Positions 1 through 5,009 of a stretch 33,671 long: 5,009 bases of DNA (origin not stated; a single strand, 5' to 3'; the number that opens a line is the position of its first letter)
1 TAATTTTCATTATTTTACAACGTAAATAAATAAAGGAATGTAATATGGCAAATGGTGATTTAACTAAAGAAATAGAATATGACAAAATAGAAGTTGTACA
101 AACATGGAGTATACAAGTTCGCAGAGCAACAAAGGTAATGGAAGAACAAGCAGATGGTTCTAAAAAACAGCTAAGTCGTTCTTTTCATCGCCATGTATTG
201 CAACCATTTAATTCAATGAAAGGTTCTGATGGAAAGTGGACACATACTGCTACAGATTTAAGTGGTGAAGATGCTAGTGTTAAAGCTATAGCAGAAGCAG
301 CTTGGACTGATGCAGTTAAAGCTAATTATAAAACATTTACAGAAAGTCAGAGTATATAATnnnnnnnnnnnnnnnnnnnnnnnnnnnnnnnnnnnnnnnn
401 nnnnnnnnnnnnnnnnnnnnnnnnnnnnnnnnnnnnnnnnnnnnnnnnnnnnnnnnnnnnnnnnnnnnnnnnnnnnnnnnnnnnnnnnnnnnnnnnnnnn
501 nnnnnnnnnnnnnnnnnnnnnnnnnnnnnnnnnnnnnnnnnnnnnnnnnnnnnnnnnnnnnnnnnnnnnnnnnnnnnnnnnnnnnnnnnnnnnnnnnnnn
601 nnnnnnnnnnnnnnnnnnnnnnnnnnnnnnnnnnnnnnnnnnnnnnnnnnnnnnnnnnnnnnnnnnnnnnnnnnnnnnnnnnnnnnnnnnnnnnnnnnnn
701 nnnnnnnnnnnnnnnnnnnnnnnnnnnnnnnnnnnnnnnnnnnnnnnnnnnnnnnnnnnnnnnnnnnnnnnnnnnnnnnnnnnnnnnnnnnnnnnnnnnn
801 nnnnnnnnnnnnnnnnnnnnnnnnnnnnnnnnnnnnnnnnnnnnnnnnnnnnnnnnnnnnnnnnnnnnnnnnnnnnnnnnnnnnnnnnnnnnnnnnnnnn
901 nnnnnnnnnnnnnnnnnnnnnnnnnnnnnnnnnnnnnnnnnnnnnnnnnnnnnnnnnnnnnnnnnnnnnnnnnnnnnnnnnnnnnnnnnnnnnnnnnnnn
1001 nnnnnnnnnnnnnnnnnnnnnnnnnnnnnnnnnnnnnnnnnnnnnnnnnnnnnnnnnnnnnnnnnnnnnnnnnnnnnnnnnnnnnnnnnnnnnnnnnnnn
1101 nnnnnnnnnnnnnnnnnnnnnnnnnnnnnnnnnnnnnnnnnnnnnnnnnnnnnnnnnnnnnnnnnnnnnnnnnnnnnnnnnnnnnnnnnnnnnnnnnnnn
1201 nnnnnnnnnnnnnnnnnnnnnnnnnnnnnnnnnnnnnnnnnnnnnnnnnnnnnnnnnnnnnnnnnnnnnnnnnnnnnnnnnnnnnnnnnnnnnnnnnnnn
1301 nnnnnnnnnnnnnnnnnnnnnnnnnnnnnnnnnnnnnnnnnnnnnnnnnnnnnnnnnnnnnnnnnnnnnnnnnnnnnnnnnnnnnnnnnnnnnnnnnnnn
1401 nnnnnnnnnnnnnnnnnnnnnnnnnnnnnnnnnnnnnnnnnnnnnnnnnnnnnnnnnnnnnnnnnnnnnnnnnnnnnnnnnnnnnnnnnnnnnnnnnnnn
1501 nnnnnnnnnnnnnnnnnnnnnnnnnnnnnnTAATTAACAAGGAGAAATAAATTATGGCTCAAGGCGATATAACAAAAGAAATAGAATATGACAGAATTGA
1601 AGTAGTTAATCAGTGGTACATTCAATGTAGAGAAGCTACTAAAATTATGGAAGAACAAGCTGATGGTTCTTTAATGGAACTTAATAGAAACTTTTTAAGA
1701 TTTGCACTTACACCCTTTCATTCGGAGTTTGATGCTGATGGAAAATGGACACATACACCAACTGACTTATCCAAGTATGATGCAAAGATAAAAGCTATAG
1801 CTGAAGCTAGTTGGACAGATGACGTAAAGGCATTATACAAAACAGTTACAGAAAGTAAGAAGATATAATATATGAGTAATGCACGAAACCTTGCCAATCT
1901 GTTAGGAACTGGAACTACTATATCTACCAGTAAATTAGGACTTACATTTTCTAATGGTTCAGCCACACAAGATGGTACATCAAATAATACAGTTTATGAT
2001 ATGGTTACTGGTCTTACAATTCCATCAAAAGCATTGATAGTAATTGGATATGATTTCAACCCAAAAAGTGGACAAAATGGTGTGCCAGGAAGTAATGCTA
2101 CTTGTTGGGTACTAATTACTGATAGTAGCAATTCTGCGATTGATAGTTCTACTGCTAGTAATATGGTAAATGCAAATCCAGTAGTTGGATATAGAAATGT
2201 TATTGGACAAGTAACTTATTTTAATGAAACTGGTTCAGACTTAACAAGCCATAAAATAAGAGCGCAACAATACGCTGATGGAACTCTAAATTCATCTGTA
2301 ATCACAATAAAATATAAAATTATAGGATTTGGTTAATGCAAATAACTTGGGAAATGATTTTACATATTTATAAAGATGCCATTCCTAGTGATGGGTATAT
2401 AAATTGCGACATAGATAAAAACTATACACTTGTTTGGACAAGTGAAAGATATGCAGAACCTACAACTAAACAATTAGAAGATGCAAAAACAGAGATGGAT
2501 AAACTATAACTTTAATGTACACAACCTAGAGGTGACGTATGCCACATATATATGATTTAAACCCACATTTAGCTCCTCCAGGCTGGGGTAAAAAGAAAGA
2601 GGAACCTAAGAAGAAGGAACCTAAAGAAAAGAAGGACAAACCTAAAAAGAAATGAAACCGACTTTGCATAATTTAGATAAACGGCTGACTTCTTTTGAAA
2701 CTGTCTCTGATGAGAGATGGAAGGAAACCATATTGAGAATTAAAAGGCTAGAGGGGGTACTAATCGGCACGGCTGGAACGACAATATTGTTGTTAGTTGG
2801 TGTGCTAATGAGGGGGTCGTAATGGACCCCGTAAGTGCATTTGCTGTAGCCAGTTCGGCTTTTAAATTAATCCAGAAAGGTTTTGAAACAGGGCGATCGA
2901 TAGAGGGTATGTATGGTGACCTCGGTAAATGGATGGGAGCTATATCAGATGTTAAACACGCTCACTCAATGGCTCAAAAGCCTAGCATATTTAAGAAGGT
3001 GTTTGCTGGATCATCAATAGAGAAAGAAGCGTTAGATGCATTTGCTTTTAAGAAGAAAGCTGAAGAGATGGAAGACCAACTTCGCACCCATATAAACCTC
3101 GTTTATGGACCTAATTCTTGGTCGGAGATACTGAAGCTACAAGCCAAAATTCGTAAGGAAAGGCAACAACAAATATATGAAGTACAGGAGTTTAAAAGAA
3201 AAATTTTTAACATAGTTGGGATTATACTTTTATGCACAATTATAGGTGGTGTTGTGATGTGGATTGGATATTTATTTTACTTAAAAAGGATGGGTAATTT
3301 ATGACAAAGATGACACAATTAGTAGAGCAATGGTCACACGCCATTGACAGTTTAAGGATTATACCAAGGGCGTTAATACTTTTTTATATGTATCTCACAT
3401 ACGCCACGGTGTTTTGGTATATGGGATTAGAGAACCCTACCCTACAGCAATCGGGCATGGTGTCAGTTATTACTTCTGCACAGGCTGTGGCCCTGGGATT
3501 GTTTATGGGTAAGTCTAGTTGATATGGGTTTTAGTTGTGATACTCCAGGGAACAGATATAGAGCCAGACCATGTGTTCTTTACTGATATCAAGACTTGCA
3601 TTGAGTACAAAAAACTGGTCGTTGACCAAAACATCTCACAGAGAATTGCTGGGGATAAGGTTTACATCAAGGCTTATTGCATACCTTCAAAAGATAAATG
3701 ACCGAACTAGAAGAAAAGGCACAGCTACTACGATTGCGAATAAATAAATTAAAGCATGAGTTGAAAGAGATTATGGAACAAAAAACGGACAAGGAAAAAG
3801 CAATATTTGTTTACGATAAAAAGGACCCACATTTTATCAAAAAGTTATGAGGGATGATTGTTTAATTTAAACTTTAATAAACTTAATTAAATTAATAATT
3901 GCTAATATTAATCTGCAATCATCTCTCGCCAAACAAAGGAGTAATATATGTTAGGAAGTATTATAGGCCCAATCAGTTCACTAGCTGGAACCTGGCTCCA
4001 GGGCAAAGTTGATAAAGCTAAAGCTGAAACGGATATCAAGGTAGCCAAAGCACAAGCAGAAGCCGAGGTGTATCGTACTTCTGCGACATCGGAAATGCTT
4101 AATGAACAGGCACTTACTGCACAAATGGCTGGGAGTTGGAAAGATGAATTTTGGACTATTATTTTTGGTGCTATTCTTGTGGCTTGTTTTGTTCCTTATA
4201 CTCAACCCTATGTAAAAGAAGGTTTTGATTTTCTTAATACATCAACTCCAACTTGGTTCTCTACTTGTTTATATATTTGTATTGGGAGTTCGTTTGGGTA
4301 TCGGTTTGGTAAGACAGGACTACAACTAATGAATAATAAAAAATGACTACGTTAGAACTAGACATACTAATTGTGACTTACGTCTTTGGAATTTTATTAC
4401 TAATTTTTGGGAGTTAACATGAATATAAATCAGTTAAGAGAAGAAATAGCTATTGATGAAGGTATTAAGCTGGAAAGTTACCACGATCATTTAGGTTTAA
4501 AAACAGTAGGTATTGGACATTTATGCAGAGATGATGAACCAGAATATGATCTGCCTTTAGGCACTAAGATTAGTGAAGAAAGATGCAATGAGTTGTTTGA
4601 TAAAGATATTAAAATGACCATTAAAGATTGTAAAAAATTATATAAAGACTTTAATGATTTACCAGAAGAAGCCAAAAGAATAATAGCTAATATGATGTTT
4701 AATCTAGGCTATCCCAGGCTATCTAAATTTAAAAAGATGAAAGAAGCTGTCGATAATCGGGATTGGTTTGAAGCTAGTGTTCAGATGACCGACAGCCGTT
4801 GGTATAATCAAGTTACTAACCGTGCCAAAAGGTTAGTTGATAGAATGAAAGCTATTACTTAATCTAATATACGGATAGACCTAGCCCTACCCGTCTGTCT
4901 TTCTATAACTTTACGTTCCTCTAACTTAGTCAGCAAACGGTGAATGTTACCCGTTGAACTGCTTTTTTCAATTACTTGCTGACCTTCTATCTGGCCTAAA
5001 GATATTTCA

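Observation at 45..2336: Tandemly duplicated two-gene cassette: 104-aa protein plus fibre-like protein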

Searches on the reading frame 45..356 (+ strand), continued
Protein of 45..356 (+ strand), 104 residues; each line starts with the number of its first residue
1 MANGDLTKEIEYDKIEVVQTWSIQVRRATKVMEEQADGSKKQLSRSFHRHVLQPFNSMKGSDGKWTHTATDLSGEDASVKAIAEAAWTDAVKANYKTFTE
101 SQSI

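Call 65: search_dna_similar(query=L003:4995-5276:+, collection=phages, mode=protein, max_rows=60, max_evalue=0.001, rows=spread)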
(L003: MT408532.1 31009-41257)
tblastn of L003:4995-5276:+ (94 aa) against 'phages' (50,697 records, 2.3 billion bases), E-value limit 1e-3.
Records with a match: 68; places in all: 70; records where one place covers at least 80% of the query: 68.
Best place of each record, by identity: >=99% 1; 60-80% 6; <60% 61.
By first word of the organism name: Prochlorococcus 23; Synechococcus 22; Pelagibacter 15; Cyanophage 2; uncultured 2; Roseobacter 1; Methylophilales 1; Phage 1; Bacteriophage 1.
By host as written in the record: Prochlorococcus sp. MED4 18; Candidatus Pelagibacter sp H2P3alpha 7; Candidatus Pelagibacter sp. HTCC7211 6; - 5; Synechococcus sp. 4; Synechococcus sp. WH7803 4; Synechococcus sp. MW02 3; Synechococcus sp. WH 7803 3; and 11 more.
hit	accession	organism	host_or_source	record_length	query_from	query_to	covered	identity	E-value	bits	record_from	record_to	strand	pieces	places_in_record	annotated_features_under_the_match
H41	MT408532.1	Synechococcus phage SynMITS9220M01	Synechococcus sp. MIT S9220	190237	1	94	100%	100.0%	8e-57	192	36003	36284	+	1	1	hypothetical protein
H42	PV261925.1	Synechococcus phage RB11-B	Synechococcus sp. MW02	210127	1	92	98%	70.7%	8e-40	144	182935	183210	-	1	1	hypothetical protein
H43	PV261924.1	Synechococcus phage RN05-S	Synechococcus sp. MW02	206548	1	92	98%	68.5%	8e-38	138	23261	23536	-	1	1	hypothetical protein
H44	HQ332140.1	Prochlorococcus phage P-GSP1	Prochlorococcus marinus MED4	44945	1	92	98%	67.4%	3e-34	128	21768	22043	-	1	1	hypothetical protein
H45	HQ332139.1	Prochlorococcus phage P-RSP2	Prochlorococcus marinus MIT9302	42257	1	92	98%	67.4%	9e-32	121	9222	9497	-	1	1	hypothetical protein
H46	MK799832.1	Synechococcus phage S-B05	Synechococcus sp. MW02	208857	1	92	98%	65.2%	6e-37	135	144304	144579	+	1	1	hypothetical protein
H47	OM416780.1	Prochlorococcus phage P-SCSP2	Prochlorococcus sp. MED4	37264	1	94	100%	54.3%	3e-24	100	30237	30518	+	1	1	hypothetical protein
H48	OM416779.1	Prochlorococcus phage P-SCSP1u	Prochlorococcus sp. MED4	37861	1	88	94%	56.7%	2e-25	103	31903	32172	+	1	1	hypothetical protein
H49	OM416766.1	Prochlorococcus phage P-SCSP1d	Prochlorococcus sp. MED4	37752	1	88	94%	56.7%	6e-25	102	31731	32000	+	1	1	hypothetical protein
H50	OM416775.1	Prochlorococcus phage P-SCSP1o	Prochlorococcus sp. MED4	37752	1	88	94%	56.7%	6e-25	102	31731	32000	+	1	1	hypothetical protein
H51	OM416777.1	Prochlorococcus phage P-SCSP1q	Prochlorococcus sp. MED4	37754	1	88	94%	56.7%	6e-25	102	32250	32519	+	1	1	hypothetical protein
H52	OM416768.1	Prochlorococcus phage P-SCSP1g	Prochlorococcus sp. MED4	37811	1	88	94%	56.7%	6e-25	102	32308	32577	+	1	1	hypothetical protein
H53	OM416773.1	Prochlorococcus phage P-SCSP1m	Prochlorococcus sp. MED4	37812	1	88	94%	56.7%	6e-25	102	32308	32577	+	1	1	hypothetical protein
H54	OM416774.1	Prochlorococcus phage P-SCSP1n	Prochlorococcus sp. MED4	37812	1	88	94%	56.7%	6e-25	102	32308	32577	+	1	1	hypothetical protein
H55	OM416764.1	Prochlorococcus phage P-SCSP1b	Prochlorococcus sp. MED4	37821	1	88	94%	56.7%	6e-25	102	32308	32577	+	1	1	hypothetical protein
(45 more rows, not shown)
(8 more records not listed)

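Call 104: find_related_loci(query=window:45-356:+, collection=genome_contigs, flank=3000)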
Query window:45-356:+ (104 aa) in genome_contigs; peptide patterns used: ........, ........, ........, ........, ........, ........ (x = any residue, [..] = any of these).
195 stretches matched a pattern; 1 encode a relative of the query (tblastn E <= 1e-3); 1 distinct loci.
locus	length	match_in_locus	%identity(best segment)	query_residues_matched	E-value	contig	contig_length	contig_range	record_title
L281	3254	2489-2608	48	43-82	8e-7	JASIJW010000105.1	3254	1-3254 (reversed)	MAG: Acidobacteriaceae bacterium isolate JOPF579 JOPF_A063_contig_12636, whole genome shotgun sequence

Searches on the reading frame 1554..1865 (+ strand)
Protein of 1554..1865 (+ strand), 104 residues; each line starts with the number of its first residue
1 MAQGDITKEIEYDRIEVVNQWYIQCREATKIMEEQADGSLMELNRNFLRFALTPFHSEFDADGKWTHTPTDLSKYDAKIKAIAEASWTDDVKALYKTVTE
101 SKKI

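Call 7: search_protein_families(library=phrogs, proteins=[window:1554-1865:+], max_evalue=0.01)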
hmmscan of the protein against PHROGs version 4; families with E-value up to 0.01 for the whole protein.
window:1554-1865:+ (104 aa): 1 family
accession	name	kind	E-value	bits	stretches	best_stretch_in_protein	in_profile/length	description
phrog_6228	-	unknown function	4.5e-11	44.1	1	1-103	1-88/92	-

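Call 8: search_protein_families(library=pfam, proteins=[window:1554-1865:+], max_evalue=0.1)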
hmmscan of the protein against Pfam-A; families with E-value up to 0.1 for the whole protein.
window:1554-1865:+ (104 aa): 0 families

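Call 74: find_related_loci(query=window:1554-1865:+, collection=viral_contigs, flank=6000)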
Query window:1554-1865:+ (104 aa) in viral_contigs; peptide patterns used: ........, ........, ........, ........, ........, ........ (x = any residue, [..] = any of these).
57 stretches matched a pattern; 44 encode a relative of the query (tblastn E <= 1e-3); 44 distinct loci.
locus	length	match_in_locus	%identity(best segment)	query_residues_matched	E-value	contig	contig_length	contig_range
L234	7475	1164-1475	72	1-104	9e-47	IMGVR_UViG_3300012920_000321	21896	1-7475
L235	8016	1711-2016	74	1-102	5e-47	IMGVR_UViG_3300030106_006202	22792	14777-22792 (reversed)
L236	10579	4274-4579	73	1-102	1e-45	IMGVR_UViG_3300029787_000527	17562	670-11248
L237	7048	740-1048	70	1-103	2e-45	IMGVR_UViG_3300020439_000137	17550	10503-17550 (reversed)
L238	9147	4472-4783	68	1-104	6e-45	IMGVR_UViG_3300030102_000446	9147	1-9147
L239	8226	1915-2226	68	1-104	3e-44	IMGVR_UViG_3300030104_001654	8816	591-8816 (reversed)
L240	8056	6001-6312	67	1-104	4e-44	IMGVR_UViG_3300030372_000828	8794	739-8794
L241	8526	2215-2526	67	1-104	4e-44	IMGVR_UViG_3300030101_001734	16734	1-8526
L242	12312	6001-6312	67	1-104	3e-43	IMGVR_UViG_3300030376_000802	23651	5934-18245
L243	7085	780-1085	69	1-102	1e-42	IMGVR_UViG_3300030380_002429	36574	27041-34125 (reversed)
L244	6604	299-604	66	1-102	2e-42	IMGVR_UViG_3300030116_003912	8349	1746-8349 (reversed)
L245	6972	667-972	67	1-102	5e-42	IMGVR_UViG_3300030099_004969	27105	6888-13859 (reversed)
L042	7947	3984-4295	65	1-104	2e-41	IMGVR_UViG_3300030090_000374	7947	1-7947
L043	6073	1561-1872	65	1-104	2e-41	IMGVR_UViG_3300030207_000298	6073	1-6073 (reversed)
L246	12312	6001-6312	63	1-104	2e-40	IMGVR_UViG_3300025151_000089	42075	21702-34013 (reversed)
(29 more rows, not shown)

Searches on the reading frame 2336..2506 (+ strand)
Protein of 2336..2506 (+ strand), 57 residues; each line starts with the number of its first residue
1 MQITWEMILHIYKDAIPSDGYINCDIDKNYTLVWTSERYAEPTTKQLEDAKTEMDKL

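Call 7: search_protein_families(library=phrogs, proteins=[window:2336-2506:+], max_evalue=0.01)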
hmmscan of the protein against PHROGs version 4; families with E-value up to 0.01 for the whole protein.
window:2336-2506:+ (57 aa): 0 families

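Call 8: search_protein_families(library=pfam, proteins=[window:2336-2506:+], max_evalue=0.1)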
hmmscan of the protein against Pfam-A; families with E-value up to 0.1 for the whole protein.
window:2336-2506:+ (57 aa): 1 family
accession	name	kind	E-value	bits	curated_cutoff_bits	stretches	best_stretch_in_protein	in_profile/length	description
PF09636.16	XkdW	-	0.099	12.8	24.6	0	8-55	5-53/57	XkdW protein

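Call 78: search_protein_families(library=pfam, proteins=[window:2336-2506:+], max_evalue=0.1)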
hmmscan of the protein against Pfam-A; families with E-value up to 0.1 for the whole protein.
seq(57 aa): 1 family
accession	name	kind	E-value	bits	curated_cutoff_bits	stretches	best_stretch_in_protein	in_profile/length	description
PF09636.16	XkdW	-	0.099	12.8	24.6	0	8-55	5-53/57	XkdW protein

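Call 79: search_protein_families(library=phrogs, proteins=[window:2336-2506:+], max_evalue=0.01)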
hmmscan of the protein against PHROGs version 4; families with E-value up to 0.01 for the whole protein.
seq(57 aa): 0 families

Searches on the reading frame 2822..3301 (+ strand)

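Call 101: search_protein_families(library=phrogs, proteins=[window:2822-3301:+], max_evalue=0.001)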
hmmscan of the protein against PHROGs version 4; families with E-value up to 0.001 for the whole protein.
window:2822-3301:+ (160 aa): 1 family
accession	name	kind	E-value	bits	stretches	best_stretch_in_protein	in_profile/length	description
phrog_32327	-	unknown function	2.8e-12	47.8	1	1-154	2-149/152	-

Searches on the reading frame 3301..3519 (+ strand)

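Call 101: search_protein_families(library=phrogs, proteins=[window:3301-3519:+], max_evalue=0.001)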
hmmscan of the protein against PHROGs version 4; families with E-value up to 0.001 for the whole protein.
window:3301-3519:+ (73 aa): 1 family
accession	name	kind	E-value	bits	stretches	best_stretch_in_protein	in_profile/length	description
phrog_10198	-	unknown function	2.2e-16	61.1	1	3-69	91-158/190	-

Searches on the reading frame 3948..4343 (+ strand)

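Call 101: search_protein_families(library=phrogs, proteins=[window:3948-4343:+], max_evalue=0.001)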
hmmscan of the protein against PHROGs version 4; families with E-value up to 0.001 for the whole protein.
window:3948-4343:+ (132 aa): 1 family
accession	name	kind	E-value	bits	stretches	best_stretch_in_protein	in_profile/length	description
phrog_2524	-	unknown function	8.4e-23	81.7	1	1-121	4-121/142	-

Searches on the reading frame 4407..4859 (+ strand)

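Call 101: search_protein_families(library=phrogs, proteins=[window:4407-4859:+], max_evalue=0.001)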
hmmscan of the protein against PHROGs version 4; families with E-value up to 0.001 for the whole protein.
window:4407-4859:+ (151 aa): 6 families
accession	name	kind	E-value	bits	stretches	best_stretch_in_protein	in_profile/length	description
phrog_7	-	lysis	1.2e-17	64.3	1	4-136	551-676/873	endolysin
phrog_15410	-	unknown function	3.5e-17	63.4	1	21-145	184-309/311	-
phrog_13211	-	tail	1.3e-16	60.9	1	22-149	762-885/887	baseplate hub subunit and tail lysozyme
phrog_430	-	tail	9.2e-12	45.2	1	11-142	168-280/868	baseplate hub subunit and tail lysozyme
phrog_2083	-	head and packaging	8.8e-09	35.4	1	8-149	761-901/908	internal virion lysozyme motif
phrog_33534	-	unknown function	2.7e-08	34.7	1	83-148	12-83/94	-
